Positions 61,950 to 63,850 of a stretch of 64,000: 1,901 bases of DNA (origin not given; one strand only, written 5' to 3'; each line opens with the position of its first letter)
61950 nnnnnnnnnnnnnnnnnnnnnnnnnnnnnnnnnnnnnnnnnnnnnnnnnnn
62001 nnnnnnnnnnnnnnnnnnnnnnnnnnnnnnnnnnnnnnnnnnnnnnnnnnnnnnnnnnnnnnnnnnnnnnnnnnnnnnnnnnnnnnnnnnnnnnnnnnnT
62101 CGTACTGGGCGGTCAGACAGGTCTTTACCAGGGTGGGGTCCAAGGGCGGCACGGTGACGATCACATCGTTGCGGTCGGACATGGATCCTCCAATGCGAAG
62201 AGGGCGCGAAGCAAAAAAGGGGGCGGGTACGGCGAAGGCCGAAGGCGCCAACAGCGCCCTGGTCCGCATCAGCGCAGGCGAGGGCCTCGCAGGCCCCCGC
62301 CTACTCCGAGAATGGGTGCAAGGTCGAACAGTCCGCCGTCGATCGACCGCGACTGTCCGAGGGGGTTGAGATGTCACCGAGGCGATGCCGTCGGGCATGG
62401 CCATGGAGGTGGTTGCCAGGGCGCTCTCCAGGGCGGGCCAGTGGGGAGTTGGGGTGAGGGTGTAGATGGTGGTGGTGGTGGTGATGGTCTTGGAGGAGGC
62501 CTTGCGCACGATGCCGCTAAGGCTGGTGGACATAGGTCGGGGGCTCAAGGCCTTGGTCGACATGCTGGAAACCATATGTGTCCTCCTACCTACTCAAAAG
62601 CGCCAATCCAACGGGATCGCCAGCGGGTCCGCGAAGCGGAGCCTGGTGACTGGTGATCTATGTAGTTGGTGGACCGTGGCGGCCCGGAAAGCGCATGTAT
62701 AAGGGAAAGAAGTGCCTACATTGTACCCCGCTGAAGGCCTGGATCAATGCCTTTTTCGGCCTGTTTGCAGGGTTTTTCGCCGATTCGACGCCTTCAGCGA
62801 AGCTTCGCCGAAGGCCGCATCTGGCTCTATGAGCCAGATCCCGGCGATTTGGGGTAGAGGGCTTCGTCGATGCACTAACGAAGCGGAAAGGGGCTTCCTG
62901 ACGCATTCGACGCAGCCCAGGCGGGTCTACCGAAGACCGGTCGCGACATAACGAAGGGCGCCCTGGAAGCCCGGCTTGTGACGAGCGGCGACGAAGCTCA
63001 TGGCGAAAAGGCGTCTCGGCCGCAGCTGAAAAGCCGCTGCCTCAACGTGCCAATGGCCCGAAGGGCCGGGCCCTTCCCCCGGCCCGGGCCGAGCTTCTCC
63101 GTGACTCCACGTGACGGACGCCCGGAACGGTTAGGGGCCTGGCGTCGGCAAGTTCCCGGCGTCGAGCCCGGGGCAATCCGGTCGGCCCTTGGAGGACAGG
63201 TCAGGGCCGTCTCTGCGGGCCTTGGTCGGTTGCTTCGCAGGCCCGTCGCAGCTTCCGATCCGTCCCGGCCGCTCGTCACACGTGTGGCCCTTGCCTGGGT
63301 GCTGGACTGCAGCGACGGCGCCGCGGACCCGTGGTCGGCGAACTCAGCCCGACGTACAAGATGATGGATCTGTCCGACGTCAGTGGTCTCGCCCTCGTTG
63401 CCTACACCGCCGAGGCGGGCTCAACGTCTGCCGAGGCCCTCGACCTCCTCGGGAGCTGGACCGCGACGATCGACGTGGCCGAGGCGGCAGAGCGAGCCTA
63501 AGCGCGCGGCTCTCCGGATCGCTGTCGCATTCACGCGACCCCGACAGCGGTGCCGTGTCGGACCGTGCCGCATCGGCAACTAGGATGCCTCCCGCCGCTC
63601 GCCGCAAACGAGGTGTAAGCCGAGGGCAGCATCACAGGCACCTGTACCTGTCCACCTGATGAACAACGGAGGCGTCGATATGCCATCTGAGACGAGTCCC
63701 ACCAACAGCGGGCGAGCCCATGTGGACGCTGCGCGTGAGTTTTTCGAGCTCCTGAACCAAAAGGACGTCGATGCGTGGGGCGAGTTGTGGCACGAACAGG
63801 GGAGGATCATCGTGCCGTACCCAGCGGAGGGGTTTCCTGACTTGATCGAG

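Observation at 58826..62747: Orphan operon of five to six proteins without recognisable families, including an internal paralog pair, a zinc-ribbon protein and a 2-TM protein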

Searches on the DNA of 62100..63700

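Call 62: search_rna_families(source=window, start=62100, end=63700, threshold=evalue, max_evalue=1)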
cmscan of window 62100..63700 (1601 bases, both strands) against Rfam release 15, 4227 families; matches with E-value up to 1: 1.
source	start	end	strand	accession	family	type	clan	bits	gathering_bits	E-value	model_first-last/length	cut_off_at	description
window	62397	62611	+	RF01946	KCNQ1OT1_1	Gene; lncRNA;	-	15.6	70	0.013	1-464/464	no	KCNQ1 overlapping transcript 1 conserved region 1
